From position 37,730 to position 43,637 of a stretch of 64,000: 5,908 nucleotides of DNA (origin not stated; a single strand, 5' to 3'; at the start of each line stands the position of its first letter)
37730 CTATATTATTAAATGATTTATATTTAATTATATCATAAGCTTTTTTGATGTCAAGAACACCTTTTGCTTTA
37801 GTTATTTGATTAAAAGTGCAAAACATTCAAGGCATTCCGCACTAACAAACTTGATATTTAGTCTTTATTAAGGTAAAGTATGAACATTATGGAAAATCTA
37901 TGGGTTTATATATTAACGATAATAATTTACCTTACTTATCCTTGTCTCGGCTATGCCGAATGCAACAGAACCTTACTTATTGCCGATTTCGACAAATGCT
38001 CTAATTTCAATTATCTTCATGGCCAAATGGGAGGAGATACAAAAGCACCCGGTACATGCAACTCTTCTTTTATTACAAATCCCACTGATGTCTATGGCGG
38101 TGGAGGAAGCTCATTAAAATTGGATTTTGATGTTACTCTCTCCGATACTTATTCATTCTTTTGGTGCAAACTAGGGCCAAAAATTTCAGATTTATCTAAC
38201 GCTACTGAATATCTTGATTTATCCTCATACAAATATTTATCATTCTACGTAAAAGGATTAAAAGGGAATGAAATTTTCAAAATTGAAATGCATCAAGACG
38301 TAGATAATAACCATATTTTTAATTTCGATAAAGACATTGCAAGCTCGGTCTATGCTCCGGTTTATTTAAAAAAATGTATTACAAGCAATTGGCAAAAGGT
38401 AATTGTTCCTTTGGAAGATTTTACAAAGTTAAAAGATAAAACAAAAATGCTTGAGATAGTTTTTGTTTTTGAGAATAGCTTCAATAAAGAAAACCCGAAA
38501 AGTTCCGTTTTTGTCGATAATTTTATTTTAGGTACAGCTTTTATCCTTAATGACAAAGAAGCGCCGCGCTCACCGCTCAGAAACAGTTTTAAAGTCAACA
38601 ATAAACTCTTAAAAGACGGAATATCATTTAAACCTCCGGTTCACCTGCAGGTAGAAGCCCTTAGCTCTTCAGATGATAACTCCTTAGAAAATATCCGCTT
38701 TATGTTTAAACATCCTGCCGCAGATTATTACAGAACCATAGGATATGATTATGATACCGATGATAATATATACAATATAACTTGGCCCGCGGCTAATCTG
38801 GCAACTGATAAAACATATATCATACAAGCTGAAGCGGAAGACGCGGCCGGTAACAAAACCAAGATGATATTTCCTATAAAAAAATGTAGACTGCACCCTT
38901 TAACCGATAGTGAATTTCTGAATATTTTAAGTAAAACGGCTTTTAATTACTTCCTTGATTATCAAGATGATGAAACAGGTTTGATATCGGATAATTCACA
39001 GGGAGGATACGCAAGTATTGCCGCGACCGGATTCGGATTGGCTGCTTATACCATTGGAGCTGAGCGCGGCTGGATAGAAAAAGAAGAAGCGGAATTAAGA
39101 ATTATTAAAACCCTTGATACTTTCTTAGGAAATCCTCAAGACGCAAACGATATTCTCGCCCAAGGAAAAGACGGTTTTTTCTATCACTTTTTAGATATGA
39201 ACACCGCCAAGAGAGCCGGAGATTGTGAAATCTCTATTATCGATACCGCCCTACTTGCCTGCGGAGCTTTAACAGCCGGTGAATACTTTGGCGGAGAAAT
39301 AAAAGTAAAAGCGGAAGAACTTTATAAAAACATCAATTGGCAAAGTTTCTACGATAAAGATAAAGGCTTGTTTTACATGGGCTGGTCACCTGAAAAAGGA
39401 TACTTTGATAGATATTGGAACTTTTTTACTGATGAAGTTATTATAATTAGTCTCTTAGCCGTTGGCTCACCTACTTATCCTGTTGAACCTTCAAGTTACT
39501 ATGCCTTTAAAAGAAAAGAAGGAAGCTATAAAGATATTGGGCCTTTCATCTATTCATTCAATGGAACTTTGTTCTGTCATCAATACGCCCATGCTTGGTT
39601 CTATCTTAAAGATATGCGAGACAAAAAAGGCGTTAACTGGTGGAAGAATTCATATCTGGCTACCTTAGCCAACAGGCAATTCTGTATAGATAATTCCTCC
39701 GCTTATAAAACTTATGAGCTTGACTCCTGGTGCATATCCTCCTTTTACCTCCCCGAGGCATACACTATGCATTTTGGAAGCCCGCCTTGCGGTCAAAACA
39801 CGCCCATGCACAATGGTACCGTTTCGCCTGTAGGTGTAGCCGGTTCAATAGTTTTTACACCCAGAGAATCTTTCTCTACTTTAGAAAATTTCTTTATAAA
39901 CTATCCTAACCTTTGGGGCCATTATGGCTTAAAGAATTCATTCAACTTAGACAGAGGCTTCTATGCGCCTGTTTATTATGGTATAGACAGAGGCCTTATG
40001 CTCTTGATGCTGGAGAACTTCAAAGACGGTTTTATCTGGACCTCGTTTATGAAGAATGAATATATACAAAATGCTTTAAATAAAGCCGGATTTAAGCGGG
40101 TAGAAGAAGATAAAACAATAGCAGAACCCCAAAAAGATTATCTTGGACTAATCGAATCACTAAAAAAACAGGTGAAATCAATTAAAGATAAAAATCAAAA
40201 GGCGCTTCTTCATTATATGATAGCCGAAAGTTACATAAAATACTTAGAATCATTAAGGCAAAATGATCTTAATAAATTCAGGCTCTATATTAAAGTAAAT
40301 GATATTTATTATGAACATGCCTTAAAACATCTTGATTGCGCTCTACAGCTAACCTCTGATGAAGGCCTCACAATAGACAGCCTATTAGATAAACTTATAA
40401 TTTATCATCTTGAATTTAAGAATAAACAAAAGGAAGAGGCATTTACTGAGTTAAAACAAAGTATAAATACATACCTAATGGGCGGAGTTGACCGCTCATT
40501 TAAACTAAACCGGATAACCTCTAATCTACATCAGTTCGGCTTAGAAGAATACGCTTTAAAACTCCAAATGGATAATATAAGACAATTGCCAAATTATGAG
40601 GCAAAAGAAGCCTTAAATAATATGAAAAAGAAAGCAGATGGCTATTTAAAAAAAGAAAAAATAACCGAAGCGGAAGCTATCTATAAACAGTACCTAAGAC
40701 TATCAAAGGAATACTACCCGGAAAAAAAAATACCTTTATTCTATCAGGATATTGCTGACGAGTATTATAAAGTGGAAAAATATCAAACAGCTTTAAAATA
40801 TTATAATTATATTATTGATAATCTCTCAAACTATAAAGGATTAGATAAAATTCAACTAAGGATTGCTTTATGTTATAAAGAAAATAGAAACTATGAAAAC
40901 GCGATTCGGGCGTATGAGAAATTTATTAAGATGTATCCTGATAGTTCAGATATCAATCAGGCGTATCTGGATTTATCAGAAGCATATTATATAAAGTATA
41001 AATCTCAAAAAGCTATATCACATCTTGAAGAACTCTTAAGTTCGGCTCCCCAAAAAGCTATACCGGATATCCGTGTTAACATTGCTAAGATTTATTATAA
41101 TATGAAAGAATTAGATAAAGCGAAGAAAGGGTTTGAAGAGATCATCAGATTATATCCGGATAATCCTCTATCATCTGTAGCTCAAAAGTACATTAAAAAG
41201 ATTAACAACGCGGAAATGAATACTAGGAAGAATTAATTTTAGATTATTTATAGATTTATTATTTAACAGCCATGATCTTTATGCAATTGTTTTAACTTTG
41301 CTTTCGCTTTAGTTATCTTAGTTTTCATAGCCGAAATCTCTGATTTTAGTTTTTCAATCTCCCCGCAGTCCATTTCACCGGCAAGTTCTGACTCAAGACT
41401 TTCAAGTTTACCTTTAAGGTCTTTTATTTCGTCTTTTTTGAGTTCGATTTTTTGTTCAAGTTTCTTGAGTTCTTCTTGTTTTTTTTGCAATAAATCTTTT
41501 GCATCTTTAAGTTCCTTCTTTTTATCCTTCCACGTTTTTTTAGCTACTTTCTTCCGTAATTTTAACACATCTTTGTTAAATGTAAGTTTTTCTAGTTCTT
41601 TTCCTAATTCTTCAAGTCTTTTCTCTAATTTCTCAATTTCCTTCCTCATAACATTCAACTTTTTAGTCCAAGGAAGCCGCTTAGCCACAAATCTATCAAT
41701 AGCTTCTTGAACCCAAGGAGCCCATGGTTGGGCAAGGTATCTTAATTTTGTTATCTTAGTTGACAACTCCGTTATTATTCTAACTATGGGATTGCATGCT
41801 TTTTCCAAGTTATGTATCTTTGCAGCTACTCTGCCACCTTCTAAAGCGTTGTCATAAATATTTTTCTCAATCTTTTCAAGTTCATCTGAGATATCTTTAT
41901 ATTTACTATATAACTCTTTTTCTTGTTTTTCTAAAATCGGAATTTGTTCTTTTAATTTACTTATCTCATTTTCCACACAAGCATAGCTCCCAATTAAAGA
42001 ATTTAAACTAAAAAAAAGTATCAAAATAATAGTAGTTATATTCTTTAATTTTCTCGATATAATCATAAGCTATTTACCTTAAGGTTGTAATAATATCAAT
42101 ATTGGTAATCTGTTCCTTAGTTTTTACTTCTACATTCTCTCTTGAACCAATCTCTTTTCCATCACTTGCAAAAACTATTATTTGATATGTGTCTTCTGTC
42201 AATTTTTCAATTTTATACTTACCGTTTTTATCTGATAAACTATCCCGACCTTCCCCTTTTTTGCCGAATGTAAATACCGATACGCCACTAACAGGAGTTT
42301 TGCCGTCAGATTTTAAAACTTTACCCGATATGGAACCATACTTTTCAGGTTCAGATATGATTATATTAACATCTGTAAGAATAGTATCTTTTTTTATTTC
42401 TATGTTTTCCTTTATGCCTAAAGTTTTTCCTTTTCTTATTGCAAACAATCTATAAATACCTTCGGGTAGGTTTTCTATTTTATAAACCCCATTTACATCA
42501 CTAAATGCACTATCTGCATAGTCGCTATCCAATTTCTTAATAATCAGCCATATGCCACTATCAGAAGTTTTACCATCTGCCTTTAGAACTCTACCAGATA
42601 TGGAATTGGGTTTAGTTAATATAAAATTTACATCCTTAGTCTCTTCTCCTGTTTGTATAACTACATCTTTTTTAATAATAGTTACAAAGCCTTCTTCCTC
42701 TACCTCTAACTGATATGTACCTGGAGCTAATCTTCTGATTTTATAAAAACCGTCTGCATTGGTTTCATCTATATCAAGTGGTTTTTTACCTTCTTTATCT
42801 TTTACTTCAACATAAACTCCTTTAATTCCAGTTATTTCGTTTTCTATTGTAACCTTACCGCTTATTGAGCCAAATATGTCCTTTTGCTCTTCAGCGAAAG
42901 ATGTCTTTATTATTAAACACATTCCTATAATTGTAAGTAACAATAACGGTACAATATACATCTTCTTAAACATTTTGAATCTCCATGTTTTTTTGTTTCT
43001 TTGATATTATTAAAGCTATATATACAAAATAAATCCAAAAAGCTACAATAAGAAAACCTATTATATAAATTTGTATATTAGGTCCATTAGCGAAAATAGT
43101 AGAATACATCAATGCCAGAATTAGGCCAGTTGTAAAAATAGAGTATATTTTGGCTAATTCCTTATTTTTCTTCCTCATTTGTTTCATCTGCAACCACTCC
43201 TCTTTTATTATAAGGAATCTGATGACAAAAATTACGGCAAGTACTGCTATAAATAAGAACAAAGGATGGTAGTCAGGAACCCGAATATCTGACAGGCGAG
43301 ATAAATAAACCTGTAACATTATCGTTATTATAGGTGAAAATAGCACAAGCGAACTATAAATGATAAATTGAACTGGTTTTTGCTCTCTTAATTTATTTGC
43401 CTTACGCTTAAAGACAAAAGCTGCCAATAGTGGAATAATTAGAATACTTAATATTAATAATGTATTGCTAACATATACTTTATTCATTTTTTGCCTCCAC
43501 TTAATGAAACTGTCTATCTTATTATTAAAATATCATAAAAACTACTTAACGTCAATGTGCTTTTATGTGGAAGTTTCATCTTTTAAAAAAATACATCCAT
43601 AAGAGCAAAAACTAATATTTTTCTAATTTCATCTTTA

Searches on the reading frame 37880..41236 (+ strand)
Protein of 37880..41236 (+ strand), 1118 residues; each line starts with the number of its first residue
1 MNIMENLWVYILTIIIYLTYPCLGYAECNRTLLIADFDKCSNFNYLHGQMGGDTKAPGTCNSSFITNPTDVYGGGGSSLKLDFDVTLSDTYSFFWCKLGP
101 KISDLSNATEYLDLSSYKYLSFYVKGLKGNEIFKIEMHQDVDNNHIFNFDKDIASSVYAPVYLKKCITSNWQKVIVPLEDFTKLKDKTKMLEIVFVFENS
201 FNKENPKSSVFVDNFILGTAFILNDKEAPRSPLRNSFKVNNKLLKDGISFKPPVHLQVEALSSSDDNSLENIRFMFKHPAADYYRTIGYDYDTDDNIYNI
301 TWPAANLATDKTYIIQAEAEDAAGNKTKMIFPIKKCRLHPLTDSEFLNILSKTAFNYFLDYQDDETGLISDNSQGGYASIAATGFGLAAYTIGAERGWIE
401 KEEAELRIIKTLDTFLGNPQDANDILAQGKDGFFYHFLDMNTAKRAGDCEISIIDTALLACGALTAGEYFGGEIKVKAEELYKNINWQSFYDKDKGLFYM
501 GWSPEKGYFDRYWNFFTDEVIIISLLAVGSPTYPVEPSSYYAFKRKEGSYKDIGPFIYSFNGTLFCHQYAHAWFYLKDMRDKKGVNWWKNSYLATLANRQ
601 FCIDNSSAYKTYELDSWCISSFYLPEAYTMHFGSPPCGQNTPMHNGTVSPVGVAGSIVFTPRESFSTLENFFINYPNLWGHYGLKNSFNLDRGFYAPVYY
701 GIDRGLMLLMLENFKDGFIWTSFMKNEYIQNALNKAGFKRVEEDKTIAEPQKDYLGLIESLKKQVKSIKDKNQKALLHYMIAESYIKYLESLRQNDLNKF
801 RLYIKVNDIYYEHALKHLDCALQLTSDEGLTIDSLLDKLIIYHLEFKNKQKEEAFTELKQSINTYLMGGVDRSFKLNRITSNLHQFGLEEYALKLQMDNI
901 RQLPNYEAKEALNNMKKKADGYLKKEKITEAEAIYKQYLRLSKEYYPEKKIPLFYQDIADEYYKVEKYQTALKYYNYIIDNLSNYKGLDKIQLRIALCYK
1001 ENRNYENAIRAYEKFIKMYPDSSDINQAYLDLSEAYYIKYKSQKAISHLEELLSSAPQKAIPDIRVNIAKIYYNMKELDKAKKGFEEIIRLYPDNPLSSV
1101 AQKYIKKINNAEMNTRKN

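Call 32: search_protein_families(library=pfam, proteins=[window:37880-41236:+], max_evalue=0.00001)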
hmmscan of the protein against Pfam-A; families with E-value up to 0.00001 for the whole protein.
window:37880-41236:+ (1118 aa): 10 families
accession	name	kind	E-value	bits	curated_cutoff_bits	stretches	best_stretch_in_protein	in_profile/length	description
PF10091.15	Glycoamylase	-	4.1e-53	180.6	27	1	518-726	8-220/221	Putative glucoamylase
PF07719.23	TPR_2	-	8.6e-11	41.5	27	0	1066-1095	5-34/34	Tetratricopeptide repeat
PF13174.12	TPR_6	-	2.6e-10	40.7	26.3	1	992-1022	3-33/33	Tetratricopeptide repeat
PF13424.12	TPR_12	-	9.6e-10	39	30.1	0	991-1056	5-75/77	Tetratricopeptide repeat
PF13428.12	TPR_14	-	3.5e-09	36.9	23.5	0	991-1031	3-43/44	Tetratricopeptide repeat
PF00515.34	TPR_1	-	4.4e-09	36.2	27.8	0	1065-1095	4-34/34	Tetratricopeptide repeat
PF14559.12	TPR_19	-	2.3e-08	34.7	25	0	1043-1096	8-59/68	Tetratricopeptide repeat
PF13432.12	TPR_16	-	2.6e-07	31.4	32.7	0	999-1058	7-63/65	Tetratricopeptide repeat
PF13181.12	TPR_8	-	4e-07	30.1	25.7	0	991-1021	3-33/34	Tetratricopeptide repeat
PF21582.3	CBM30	-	8.3e-06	26.3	27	0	111-191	69-144/170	Carbohydrate binding domain 30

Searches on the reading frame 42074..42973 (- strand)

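Call 32: search_protein_families(library=pfam, proteins=[window:42074-42973:-], max_evalue=0.00001)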
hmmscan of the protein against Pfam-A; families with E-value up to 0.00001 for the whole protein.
window:42074-42973:- (299 aa): 5 families
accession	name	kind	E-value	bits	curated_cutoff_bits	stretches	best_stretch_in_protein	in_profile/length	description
PF13620.12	CarboxypepD_reg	-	6.4e-30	103.8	32.3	2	36-119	1-81/82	Carboxypeptidase regulatory-like domain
PF13715.12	CarbopepD_reg_2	-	1.7e-18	66.9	32.2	2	215-271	1-54/88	CarboxypepD_reg-like domain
PF17210.9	SdrD_B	-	6.6e-16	58.9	29.7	1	47-102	21-75/112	SdrD B-like domain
PF14686.12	fn3_3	-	1.9e-08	34.4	24.4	0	71-113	31-74/75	Polysaccharide lyase family 4, domain II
PF17802.7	SpaA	-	1.1e-07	32.4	23.1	0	44-96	10-65/91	Prealbumin-like fold domain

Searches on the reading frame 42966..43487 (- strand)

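Call 32: search_protein_families(library=pfam, proteins=[window:42966-43487:-], max_evalue=0.00001)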
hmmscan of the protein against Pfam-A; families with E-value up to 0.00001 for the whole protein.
window:42966-43487:- (173 aa): 0 families

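Call 65: search_protein_families(library=pfam, proteins=[window:42966-43487:-], max_evalue=1)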
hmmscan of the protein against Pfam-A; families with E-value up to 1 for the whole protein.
window:42966-43487:- (173 aa): 3 families
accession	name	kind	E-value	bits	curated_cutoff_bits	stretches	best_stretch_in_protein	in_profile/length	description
PF20990.2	DUF2207_C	-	0.017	15.2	33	1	94-161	118-185/247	Predicted membrane protein (DUF2207) C-terminal domain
PF07695.17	7TMR-DISM_7TM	-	0.054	13.9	29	1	74-165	69-149/205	7TM diverse intracellular signalling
PF13664.11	DUF4149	-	0.24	12.1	24.6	0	41-106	38-101/102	Domain of unknown function (DUF4149)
